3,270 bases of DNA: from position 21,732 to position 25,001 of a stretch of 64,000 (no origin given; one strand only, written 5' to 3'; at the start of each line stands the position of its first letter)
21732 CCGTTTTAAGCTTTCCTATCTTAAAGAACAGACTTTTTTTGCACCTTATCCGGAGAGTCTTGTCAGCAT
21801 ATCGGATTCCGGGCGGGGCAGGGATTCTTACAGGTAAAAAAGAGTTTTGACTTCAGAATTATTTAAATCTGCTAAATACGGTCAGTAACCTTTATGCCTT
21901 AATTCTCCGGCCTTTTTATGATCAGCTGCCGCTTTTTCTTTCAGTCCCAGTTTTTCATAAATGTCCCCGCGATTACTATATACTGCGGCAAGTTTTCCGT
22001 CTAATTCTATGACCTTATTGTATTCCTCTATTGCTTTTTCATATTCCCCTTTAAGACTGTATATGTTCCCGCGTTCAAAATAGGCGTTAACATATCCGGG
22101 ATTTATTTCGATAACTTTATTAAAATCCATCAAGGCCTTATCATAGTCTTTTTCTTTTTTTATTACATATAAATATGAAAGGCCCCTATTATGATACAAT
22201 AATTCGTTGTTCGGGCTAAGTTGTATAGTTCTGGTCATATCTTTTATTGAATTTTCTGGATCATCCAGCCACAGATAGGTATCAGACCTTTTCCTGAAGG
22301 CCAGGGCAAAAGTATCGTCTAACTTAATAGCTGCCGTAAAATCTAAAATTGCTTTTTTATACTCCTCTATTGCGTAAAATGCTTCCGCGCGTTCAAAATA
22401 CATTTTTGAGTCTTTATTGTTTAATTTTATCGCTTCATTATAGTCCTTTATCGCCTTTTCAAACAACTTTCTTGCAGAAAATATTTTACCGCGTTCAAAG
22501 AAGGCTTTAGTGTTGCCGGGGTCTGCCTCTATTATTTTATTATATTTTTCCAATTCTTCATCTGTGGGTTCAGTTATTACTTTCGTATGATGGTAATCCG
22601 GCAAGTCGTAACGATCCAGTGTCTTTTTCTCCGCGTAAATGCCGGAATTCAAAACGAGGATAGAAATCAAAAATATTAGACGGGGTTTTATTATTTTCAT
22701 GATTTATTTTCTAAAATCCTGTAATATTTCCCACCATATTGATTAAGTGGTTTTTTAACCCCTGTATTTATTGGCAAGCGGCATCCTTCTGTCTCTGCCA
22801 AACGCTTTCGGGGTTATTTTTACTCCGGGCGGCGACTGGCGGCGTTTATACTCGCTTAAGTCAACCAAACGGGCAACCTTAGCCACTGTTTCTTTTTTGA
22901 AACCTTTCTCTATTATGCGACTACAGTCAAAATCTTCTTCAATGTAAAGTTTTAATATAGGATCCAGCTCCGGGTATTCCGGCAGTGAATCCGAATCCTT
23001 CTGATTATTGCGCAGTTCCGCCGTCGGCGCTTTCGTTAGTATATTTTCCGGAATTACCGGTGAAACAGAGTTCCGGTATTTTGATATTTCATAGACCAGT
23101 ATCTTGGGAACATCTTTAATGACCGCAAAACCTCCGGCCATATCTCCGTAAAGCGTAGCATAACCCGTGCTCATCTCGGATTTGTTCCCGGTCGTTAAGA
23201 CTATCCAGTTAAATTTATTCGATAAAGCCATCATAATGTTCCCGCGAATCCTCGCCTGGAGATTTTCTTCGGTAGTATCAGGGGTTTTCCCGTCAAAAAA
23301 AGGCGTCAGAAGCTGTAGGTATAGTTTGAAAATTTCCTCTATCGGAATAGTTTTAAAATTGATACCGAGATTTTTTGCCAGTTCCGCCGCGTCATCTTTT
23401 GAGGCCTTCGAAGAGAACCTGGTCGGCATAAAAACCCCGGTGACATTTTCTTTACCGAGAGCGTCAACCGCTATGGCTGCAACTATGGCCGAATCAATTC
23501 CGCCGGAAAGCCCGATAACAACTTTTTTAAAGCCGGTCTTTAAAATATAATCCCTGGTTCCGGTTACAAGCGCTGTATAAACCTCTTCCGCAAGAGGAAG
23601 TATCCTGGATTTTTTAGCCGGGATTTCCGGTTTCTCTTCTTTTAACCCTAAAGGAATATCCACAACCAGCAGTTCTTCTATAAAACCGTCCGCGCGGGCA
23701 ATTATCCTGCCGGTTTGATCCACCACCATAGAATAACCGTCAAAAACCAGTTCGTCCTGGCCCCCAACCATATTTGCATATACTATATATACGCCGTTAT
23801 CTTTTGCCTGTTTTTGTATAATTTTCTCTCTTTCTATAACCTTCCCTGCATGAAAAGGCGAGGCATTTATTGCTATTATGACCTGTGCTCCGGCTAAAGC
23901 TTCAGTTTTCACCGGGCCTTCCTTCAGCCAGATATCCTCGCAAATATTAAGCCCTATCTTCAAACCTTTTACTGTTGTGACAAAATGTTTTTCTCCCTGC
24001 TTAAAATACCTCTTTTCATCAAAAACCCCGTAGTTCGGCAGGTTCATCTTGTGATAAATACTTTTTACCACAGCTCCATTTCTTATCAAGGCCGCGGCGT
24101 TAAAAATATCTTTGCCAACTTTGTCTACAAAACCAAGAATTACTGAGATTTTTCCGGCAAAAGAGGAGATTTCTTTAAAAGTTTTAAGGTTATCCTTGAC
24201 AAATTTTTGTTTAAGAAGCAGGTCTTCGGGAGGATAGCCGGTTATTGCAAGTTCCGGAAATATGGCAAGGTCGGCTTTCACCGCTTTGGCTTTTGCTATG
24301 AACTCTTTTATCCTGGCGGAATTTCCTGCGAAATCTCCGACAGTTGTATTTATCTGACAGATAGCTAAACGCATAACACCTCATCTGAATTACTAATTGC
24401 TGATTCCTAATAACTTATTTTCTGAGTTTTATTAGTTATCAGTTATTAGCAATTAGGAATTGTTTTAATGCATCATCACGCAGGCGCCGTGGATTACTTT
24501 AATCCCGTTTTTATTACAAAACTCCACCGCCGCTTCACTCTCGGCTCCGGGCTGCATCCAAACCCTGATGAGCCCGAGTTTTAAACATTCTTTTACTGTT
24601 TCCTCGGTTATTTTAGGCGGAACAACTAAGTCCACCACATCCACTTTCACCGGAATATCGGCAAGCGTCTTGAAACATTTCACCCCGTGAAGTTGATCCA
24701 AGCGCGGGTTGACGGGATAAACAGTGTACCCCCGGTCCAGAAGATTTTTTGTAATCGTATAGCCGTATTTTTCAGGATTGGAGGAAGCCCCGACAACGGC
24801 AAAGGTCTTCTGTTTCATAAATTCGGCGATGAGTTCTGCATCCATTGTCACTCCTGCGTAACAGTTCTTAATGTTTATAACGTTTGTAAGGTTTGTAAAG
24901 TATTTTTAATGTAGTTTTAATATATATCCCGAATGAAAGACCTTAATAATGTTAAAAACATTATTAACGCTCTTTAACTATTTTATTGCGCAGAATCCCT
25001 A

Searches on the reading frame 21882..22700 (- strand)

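Call 58: search_protein_families(library=pfam, proteins=[window:21882-22700:-], max_evalue=0.00001)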
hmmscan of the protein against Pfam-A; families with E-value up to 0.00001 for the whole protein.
window:21882-22700:- (272 aa): 13 families
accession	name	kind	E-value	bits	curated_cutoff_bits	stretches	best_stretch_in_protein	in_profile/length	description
PF13414.12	TPR_11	-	5.6e-33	112.8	26.8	3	211-252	1-42/42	TPR repeat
PF00515.34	TPR_1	-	1e-32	111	27.8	2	205-234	2-31/34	Tetratricopeptide repeat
PF07719.23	TPR_2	-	3.1e-29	99.1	27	1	205-235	2-32/34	Tetratricopeptide repeat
PF13431.12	TPR_17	-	1.7e-25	87.5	24.4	1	193-225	2-34/34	Tetratricopeptide repeat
PF13181.12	TPR_8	-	1.5e-23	81.4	25.7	1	205-235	2-32/34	Tetratricopeptide repeat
PF13432.12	TPR_16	-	4.7e-13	49.7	32.7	0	75-128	8-61/65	Tetratricopeptide repeat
PF13424.12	TPR_12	-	5.7e-13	49.3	30.1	0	182-233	15-74/77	Tetratricopeptide repeat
PF13428.12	TPR_14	-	3.4e-11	43.1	23.5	0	205-245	2-42/44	Tetratricopeptide repeat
PF13371.12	TPR_9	-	3.7e-10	40.1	35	0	182-235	7-60/73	Tetratricopeptide repeat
PF14559.12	TPR_19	-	8e-10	39.3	25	1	183-236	4-57/68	Tetratricopeptide repeat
PF13174.12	TPR_6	-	6.7e-09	36.3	26.3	0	206-232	2-28/33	Tetratricopeptide repeat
PF12569.14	NatA_aux_su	-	5.3e-06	26.1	33.3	0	159-236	183-258/515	N-terminal acetyltransferase A, auxiliary subunit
PF25575.1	TPR_BSK1_C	-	8.6e-06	26.1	42.2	0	133-207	43-114/118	Serine/threonine-protein kinase BSK1-like, TPR repeats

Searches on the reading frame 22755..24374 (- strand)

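Call 58: search_protein_families(library=pfam, proteins=[window:22755-24374:-], max_evalue=0.00001)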
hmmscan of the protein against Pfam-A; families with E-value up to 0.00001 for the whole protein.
window:22755-24374:- (539 aa): 3 families
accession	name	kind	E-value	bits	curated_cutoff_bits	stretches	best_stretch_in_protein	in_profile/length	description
PF02540.23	NAD_synthase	-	3.9e-74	249.3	21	1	266-513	2-241/242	NAD synthase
PF00795.27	CN_hydrolase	-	8.1e-42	143.8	23.2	1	2-244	1-250/256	Carbon-nitrogen hydrolase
PF03054.22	tRNA_Me_trans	-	3.4e-07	30.6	20.6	1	283-367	1-96/202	tRNA methyl transferase HUP domain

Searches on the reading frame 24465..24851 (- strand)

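Call 58: search_protein_families(library=pfam, proteins=[window:24465-24851:-], max_evalue=0.00001)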
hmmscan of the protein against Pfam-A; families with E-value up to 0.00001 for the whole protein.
window:24465-24851:- (128 aa): 2 families
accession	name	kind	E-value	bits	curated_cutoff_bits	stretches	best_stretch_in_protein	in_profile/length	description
PF13380.12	CoA_binding_2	-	6.9e-39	133.3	22.8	1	15-127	1-113/116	CoA binding domain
PF02629.25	CoA_binding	-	8.3e-09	36.5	22.3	1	13-95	2-89/97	CoA binding domain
